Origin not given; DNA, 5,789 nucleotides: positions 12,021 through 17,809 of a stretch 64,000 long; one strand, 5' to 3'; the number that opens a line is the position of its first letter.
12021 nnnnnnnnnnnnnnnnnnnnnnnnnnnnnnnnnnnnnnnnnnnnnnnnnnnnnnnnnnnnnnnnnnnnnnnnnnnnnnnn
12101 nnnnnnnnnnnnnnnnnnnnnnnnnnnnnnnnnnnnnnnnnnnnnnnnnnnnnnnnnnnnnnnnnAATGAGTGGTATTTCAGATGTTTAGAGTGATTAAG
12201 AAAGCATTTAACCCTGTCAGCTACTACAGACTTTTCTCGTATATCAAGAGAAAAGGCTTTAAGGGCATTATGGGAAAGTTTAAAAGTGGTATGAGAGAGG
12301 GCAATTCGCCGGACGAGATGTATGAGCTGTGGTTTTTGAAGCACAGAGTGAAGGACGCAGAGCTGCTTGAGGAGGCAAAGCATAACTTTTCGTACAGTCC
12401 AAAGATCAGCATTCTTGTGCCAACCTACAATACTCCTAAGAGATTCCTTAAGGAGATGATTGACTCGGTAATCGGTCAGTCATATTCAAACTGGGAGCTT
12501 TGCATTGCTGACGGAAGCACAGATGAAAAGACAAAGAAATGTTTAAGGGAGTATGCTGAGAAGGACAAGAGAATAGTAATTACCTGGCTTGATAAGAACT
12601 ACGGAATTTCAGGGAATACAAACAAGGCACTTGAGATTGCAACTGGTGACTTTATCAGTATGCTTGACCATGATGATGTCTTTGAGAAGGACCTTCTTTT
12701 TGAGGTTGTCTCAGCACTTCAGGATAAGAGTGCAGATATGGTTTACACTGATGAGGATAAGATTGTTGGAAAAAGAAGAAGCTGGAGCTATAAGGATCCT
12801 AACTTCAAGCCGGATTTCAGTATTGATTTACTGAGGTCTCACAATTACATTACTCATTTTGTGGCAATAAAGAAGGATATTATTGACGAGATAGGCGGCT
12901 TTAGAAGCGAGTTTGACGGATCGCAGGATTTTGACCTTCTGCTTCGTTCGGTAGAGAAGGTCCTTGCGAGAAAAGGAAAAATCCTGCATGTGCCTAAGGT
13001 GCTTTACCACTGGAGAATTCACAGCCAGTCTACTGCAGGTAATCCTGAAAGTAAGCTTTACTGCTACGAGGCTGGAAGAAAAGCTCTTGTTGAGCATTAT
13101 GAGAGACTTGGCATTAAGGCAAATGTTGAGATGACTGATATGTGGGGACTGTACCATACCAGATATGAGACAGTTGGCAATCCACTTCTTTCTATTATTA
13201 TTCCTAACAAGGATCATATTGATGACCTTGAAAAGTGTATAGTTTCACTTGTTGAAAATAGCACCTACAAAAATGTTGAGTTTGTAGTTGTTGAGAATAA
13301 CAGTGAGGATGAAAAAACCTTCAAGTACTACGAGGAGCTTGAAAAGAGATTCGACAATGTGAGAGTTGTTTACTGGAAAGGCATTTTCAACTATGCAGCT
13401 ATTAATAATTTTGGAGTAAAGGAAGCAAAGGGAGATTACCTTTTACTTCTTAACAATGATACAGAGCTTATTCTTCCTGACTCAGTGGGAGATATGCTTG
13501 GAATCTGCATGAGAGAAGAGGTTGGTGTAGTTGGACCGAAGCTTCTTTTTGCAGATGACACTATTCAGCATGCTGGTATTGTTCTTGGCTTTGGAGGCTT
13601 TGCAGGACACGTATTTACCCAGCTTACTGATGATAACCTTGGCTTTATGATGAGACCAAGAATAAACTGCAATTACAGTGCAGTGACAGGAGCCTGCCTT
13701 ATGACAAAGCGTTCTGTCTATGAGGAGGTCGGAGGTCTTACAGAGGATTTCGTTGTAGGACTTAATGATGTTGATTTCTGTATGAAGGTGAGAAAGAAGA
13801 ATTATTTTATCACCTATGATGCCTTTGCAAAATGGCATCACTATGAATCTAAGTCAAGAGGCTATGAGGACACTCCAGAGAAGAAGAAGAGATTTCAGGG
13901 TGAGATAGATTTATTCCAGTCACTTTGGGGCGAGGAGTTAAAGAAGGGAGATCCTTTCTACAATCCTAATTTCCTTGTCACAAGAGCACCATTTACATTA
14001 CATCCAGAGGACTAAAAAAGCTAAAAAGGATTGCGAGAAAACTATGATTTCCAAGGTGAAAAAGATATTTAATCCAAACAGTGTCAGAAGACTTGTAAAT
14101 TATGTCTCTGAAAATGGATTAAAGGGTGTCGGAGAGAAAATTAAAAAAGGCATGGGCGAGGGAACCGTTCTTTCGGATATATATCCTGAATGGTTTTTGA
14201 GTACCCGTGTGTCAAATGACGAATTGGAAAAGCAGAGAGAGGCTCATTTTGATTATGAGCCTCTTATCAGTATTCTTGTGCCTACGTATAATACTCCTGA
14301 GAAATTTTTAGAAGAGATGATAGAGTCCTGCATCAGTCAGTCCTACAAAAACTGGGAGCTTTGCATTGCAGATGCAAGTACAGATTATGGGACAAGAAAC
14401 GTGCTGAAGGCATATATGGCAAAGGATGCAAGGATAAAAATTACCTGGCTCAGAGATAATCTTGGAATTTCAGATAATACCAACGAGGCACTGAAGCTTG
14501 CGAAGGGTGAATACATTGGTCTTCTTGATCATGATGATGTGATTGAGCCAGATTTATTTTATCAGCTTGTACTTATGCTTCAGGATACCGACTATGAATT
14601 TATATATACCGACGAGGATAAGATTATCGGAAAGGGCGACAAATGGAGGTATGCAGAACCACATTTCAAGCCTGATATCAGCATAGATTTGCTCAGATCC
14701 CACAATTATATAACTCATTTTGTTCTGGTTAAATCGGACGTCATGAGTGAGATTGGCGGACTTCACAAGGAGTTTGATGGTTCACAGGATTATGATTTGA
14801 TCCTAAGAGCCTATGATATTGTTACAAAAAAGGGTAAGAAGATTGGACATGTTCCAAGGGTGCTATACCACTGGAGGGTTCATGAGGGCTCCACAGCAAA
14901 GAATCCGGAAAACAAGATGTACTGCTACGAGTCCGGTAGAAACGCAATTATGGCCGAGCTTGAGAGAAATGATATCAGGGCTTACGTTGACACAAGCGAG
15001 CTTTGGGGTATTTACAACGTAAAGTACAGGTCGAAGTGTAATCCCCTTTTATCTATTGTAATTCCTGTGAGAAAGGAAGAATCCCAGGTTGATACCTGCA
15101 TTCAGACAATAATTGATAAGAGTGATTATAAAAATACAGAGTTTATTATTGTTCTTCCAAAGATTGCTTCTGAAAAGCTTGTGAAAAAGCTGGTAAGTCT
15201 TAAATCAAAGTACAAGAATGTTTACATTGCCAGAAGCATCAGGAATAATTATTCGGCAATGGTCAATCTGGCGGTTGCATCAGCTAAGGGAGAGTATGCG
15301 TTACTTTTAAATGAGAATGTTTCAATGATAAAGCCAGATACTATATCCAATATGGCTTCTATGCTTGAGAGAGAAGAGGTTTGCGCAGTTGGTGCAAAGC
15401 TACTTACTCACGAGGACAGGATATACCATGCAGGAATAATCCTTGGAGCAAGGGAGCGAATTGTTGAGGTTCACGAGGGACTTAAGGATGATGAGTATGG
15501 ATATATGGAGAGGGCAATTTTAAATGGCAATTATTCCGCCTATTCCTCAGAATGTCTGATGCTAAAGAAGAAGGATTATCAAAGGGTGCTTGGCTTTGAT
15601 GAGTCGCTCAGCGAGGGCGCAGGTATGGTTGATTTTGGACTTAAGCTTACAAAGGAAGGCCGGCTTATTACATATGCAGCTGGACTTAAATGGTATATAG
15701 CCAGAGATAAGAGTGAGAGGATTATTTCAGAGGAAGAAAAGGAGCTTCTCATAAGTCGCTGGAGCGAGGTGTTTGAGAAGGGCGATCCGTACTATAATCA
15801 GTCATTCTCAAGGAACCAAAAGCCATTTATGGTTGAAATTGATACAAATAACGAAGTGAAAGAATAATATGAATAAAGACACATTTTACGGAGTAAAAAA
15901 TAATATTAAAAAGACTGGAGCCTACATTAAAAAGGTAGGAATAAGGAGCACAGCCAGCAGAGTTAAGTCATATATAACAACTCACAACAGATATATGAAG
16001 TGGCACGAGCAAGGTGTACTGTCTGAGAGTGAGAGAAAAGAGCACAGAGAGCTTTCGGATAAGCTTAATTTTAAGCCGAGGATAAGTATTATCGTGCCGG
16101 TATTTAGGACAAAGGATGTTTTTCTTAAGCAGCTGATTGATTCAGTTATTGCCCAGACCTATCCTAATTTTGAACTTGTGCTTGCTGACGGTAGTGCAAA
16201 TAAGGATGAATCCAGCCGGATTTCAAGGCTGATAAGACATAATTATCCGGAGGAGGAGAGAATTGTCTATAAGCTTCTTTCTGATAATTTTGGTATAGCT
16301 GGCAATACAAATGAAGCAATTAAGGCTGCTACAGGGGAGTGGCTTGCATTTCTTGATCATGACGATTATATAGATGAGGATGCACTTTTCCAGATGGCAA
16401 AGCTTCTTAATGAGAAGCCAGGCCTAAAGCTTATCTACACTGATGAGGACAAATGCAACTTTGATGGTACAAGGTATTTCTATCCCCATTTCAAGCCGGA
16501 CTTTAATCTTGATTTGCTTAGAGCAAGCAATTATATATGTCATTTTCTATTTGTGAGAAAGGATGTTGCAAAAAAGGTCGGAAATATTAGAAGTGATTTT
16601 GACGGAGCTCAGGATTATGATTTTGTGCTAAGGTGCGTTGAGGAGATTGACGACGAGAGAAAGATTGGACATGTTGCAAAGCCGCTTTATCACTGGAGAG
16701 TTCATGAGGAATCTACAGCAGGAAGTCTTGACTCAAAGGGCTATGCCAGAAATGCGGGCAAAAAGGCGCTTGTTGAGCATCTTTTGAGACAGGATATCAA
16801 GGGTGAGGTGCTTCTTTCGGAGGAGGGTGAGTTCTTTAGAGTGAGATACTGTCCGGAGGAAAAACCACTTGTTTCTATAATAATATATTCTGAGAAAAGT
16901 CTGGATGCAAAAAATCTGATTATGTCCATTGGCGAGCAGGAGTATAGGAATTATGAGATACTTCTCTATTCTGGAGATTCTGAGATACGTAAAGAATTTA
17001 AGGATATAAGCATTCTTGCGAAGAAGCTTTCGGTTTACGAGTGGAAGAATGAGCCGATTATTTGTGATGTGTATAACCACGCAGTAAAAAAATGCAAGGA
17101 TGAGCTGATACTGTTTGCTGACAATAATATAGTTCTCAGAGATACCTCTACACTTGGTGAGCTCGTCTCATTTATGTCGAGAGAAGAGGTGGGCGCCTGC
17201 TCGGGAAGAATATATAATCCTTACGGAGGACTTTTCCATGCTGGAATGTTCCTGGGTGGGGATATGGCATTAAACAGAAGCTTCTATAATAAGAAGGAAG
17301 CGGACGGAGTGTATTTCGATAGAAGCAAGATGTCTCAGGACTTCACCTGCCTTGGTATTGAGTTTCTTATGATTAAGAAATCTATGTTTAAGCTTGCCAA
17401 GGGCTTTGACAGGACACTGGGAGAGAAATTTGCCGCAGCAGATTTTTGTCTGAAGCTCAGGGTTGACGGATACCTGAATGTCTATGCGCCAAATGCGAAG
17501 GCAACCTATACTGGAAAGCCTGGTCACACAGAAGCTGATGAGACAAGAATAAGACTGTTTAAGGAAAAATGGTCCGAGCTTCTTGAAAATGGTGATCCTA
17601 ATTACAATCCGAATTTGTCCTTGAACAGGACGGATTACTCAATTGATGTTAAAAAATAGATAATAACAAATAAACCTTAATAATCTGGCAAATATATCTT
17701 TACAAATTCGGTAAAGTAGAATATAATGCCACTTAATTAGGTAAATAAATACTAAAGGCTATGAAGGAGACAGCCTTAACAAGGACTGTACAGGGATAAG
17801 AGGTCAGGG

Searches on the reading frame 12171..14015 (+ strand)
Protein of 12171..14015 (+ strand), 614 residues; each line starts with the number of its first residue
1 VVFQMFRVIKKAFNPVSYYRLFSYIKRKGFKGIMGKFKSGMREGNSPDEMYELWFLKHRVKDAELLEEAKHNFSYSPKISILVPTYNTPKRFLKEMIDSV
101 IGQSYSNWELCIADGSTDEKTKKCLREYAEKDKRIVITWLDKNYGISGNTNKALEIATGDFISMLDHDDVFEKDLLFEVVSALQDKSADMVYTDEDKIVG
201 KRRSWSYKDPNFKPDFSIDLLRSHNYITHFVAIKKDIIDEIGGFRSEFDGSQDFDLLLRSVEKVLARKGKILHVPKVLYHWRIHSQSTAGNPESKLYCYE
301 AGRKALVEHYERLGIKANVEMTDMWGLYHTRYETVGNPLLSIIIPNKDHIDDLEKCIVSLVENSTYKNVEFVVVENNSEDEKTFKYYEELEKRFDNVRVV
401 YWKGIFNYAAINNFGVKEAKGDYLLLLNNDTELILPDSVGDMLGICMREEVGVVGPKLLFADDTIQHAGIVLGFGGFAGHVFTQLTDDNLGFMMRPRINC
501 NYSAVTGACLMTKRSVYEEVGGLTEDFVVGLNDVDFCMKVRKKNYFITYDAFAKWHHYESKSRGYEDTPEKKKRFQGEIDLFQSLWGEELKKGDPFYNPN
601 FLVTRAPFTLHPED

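Call 3: search_protein_families(library=pfam, proteins=[window:12171-14015:+], max_evalue=0.01)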
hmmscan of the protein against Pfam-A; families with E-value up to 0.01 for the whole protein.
window:12171-14015:+ (614 aa): 7 families
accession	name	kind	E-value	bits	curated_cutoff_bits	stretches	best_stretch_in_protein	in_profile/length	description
PF00535.33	Glycos_transf_2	-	1.3e-46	159.1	23.3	2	80-241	1-167/168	Glycosyl transferase family 2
PF13641.12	Glyco_tranf_2_3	-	1.3e-18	68.3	27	2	77-196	1-124/230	Glycosyltransferase like family 2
PF10111.15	Glyco_tranf_2_2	-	1.7e-12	47.9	27.3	2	80-262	1-201/276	Glycosyltransferase like family 2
PF13712.12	Glyco_tranf_2_5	-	7.8e-05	22.9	27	1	402-576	35-207/210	Glycosyltransferase like family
PF13632.12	Glyco_trans_2_3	-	0.00026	21.3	27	0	464-567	30-131/198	Glycosyl transferase family group 2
PF02709.20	Glyco_transf_7C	-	0.0029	17.7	23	0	496-547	10-62/78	N-terminal domain of galactosyltransferase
PF13506.12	Glyco_transf_21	-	0.0063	16.4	21.7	0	415-524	25-121/174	Glycosyl transferase family 21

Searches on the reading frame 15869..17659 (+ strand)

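Call 16: search_protein_families(library=pfam, proteins=[window:15869-17659:+], max_evalue=0.00001)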
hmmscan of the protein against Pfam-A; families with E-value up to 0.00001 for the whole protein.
window:15869-17659:+ (596 aa): 3 families
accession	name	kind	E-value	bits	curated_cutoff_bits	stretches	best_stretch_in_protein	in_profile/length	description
PF00535.33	Glycos_transf_2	-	1.1e-30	107.2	23.3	1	73-237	1-167/168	Glycosyl transferase family 2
PF10111.15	Glyco_tranf_2_2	-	4.9e-10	39.8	27.3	1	73-182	1-108/276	Glycosyltransferase like family 2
PF13641.12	Glyco_tranf_2_3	-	5.2e-10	40.2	27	1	70-193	1-123/230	Glycosyltransferase like family 2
